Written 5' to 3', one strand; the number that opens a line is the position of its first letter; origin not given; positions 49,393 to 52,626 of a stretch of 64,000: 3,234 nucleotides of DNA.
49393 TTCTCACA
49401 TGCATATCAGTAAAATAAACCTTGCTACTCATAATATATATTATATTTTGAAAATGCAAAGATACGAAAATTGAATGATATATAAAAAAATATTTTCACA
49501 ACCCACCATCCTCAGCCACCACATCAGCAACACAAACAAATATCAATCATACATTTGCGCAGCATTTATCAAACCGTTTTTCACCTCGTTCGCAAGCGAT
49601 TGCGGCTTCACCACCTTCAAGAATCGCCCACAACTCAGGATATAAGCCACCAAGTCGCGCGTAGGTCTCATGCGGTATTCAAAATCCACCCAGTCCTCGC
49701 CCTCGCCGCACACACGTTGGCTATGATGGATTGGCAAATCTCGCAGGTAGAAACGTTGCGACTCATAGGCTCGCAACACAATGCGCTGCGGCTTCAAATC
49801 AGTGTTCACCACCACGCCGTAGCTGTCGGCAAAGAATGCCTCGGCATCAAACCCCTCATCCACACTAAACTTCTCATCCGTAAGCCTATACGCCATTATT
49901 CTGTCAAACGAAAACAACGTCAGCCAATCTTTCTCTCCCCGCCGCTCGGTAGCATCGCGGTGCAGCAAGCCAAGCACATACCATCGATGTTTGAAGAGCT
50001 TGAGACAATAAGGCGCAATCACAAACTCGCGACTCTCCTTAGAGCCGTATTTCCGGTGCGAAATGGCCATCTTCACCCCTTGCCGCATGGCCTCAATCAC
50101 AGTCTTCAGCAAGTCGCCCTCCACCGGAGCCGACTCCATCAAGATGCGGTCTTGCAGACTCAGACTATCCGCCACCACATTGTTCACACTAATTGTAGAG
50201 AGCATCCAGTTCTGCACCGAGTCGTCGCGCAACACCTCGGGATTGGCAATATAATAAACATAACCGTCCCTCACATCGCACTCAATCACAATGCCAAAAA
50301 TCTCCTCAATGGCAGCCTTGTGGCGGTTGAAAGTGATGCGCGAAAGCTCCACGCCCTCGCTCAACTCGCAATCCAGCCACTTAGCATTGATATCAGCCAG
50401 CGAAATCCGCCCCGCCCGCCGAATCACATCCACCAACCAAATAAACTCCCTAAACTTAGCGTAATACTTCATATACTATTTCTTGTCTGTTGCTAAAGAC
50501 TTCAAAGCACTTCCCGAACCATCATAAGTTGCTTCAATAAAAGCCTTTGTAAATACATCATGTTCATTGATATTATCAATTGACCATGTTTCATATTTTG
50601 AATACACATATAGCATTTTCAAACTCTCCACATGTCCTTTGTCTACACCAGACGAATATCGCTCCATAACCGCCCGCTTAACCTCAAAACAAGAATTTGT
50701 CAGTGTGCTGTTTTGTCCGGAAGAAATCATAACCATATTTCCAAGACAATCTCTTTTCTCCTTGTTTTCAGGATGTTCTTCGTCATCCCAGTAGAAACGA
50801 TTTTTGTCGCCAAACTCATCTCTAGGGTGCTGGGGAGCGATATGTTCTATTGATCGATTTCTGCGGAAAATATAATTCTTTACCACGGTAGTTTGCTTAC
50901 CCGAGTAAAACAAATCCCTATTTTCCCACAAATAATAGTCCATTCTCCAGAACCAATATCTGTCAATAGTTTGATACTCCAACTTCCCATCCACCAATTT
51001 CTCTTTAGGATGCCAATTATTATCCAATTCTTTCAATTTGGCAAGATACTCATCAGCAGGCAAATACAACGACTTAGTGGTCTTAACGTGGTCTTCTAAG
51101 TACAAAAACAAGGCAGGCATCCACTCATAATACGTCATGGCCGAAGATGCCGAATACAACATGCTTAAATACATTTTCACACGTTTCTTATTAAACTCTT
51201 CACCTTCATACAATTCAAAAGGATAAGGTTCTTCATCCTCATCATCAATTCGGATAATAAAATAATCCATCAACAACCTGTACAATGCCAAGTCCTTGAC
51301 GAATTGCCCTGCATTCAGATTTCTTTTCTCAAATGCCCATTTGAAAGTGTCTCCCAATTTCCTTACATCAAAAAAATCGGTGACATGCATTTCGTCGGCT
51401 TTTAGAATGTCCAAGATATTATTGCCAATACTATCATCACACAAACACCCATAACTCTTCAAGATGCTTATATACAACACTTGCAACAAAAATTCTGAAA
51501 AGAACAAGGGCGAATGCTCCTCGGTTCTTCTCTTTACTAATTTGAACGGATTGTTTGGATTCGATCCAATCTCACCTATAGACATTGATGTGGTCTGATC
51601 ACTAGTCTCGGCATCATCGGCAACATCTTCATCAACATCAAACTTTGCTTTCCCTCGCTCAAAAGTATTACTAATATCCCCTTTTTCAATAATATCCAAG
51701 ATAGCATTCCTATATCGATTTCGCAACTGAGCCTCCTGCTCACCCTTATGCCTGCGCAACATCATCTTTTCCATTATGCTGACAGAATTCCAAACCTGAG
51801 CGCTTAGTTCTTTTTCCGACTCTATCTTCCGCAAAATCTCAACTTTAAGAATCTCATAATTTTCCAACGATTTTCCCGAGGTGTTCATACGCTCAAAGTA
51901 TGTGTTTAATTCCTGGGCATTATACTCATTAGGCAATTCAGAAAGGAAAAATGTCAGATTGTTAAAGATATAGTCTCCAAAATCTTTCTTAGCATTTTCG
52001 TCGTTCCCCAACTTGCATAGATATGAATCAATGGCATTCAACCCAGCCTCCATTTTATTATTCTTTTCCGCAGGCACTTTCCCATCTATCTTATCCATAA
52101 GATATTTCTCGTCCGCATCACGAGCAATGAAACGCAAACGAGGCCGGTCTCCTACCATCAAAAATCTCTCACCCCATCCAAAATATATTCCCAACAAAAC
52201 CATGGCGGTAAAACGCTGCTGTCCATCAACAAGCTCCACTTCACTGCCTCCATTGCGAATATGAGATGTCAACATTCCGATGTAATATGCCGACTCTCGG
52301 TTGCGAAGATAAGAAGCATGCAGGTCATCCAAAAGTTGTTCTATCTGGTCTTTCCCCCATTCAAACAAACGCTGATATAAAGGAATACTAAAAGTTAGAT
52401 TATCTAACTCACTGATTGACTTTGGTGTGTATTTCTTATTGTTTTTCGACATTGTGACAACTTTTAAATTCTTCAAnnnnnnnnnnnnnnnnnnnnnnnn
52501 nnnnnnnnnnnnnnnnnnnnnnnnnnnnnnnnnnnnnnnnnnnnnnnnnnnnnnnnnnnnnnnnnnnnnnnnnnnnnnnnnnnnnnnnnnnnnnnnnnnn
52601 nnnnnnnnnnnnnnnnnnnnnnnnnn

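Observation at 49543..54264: HIRAN / DUF262 / DUF262-DUF1524 (GmrSD-like) / WYL cluster: composite modification-dependent or DNA-end-sensing defence candidate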

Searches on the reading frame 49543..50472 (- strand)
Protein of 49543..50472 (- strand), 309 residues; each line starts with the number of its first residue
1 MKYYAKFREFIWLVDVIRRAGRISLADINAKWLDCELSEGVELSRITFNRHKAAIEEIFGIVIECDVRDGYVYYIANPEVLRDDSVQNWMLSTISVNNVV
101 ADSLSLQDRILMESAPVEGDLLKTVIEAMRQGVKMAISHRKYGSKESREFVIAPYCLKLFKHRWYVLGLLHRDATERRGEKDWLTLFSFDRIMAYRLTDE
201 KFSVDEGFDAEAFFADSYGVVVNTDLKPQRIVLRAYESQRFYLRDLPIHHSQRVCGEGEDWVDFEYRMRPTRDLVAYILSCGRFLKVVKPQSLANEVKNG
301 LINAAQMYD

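Call 3: search_protein_families(library=pfam, proteins=[window:49543-50472:-], max_evalue=0.01)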
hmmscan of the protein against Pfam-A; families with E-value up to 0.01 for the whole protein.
window:49543-50472:- (309 aa): 2 families
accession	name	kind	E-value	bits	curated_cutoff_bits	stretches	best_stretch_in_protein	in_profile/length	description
PF25583.1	WCX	-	4.9e-09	36.8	23.9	1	228-299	2-70/76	WCX domain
PF13280.12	WYL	-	1.1e-08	35.4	21.8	1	121-192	2-65/70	WYL domain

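Call 4: search_protein_families(library=padloc, proteins=[window:49543-50472:-], max_evalue=0.01)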
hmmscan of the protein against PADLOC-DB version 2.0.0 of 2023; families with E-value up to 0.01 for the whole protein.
window:49543-50472:- (309 aa): 3 families
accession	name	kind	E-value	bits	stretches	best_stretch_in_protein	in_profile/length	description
PDLC01652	WYL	-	1.2e-24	85.4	1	118-300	16-157/162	"CAS-I,CAS-II,CAS-III,CAS-IV,CAS-V,CAS-VI; associated_signaling"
PDLC01766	Cas3c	-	7e-16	55.6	1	100-308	113-316/1009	-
PDLC01457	WYL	-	6.2e-09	33.8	1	118-293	123-229/229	"CAS-I,CAS-II,CAS-III,CAS-IV,CAS-V,CAS-VI; associated_signaling"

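Call 5: search_protein_families(library=ncbifam, proteins=[window:49543-50472:-], max_evalue=0.01)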
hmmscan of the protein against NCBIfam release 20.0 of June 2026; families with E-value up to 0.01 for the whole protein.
window:49543-50472:- (309 aa): 0 families

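Call 23: search_solved_structures(query=window:49543-50472:-, max_evalue=0.01)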
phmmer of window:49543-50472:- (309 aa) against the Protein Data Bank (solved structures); distinct sequences matched with E-value up to 0.01: 5.
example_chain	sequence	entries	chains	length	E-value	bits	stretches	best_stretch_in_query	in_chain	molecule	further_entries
7u02_B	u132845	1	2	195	0.00047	22.6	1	136-298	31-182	WYL domain-containing protein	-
7tzv_A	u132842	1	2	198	0.00047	22.6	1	130-298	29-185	WYL domain-containing protein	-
9cu3_B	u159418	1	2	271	0.00099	21.6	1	126-298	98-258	WYL domain-containing protein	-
9pfq_Q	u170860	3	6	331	0.0016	20.8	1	128-298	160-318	WYL domain-containing protein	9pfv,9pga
8tp8_A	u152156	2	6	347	0.0018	20.7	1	129-298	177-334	DeoR-family transcriptional regulator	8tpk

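Call 65: search_solved_structures(query=A3, max_evalue=0.001)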
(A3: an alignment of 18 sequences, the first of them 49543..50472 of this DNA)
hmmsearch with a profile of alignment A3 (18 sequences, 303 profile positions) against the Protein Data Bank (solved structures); distinct sequences matched with E-value up to 0.001: 12.
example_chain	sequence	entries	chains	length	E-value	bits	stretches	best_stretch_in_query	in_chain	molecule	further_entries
6sj9_A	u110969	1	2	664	5.3e-19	71.6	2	113-189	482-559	Proteasome accessory factor B/C (PafBC)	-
7u02_B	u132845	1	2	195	3.9e-16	62.2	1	118-296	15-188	WYL domain-containing protein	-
7tzv_A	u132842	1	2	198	3.9e-16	62.1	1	118-296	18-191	WYL domain-containing protein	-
9cu3_B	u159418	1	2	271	9.3e-16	60.9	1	118-296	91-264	WYL domain-containing protein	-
9pfq_Q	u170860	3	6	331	1.2e-15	60.6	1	118-296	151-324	WYL domain-containing protein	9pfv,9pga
8tp8_A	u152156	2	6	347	1.3e-15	60.4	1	118-296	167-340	DeoR-family transcriptional regulator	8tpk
7p5x_AY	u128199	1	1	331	2.8e-10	42.9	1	118-188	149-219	Transcriptional regulator-like protein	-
9fnd_X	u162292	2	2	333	2.8e-10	42.9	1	118-188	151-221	Transcriptional regulator-like protein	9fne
7p5x_AX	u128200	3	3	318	6.2e-09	38.5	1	113-190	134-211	PafC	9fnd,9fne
9c5g_A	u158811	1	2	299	2.7e-05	26.6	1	119-188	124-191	CapW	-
7tb5_A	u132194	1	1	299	0.0001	24.7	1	120-189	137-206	WYL domain-containing protein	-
7t8k_A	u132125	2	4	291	0.00047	22.5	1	112-186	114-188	BrxR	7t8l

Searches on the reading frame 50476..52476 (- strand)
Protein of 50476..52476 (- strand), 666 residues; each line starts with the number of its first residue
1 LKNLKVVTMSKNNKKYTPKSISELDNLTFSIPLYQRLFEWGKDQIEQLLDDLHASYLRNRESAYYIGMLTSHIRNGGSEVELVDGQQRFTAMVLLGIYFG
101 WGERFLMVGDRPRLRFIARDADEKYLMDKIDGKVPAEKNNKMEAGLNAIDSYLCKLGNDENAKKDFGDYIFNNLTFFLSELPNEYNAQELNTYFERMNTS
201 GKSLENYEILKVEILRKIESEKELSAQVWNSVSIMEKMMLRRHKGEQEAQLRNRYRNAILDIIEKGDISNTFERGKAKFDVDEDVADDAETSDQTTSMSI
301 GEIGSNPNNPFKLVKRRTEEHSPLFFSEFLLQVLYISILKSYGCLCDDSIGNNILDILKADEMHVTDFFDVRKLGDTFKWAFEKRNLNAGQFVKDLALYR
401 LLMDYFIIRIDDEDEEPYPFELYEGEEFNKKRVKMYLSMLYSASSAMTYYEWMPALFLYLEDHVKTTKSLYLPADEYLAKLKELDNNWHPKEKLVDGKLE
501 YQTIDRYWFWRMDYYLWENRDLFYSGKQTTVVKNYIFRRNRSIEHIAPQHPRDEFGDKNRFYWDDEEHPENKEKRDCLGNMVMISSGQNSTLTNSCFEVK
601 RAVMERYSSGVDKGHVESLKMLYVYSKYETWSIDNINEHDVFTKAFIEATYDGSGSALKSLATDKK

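Call 3: search_protein_families(library=pfam, proteins=[window:50476-52476:-], max_evalue=0.01)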
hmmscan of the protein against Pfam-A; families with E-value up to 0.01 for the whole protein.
window:50476-52476:- (666 aa): 3 families
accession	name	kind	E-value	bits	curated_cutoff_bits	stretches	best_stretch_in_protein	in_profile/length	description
PF03235.19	GmrSD_N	-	1.2e-26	94.5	33.2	1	27-214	11-198/199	GmrSD restriction endonuclease, N-terminal domain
PF07510.16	GmrSD_C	-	2.3e-11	44.2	23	1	498-635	10-130/138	GmrSD restriction endonucleases, C-terminal domain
PF09562.16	RE_LlaMI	-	0.00032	20.7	25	1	509-595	58-136/266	LlaMI restriction endonuclease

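Call 4: search_protein_families(library=padloc, proteins=[window:50476-52476:-], max_evalue=0.01)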
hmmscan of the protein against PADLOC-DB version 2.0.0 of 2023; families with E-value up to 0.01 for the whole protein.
window:50476-52476:- (666 aa): 25 families
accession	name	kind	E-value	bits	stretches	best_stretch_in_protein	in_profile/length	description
PDLC04157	HEC-06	-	1.4e-22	78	2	24-95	18-88/558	-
PDLC04155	HEC-06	-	1.2e-20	71.6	2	25-95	17-86/562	-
PDLC04154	HEC-06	-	1.9e-20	71.1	2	19-95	12-88/569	-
PDLC02695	Orf5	-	2.7e-19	67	2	25-96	16-95/601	Orf5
PDLC02686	Orf5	-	1.4e-17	61.4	2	20-95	12-92/566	Orf5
PDLC02687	Orf5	-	1.7e-15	54.8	2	25-95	14-82/543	Orf5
PDLC02693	Orf5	-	7.8e-15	52.9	1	28-181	8-156/543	Orf5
PDLC02792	SspE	-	1.5e-14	51.3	2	531-608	630-699/771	SspE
PDLC02786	SspE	-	1.5e-13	48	2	19-96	14-102/766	SspE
PDLC02700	Orf5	-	2.3e-13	47.8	2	24-95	7-79/555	Orf5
PDLC02690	Orf5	-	6.2e-13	46.4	1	25-94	6-74/531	Orf5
PDLC02691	Orf5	-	2.8e-12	44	1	27-141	19-131/579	Orf5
PDLC02689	Orf5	-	4.5e-12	43.3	2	28-94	18-81/558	Orf5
PDLC02701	Orf5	-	5.6e-12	42.9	1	25-95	16-95/596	Orf5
PDLC02783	SspE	-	7.9e-11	38.9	2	531-604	652-716/793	SspE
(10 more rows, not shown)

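Call 5: search_protein_families(library=ncbifam, proteins=[window:50476-52476:-], max_evalue=0.01)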
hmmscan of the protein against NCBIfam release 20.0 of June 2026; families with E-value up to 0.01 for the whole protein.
window:50476-52476:- (666 aa): 0 families

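Call 24: search_solved_structures(query=window:50476-52452:-, max_evalue=0.01)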
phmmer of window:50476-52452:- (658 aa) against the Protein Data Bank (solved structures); distinct sequences matched with E-value up to 0.01: 0.
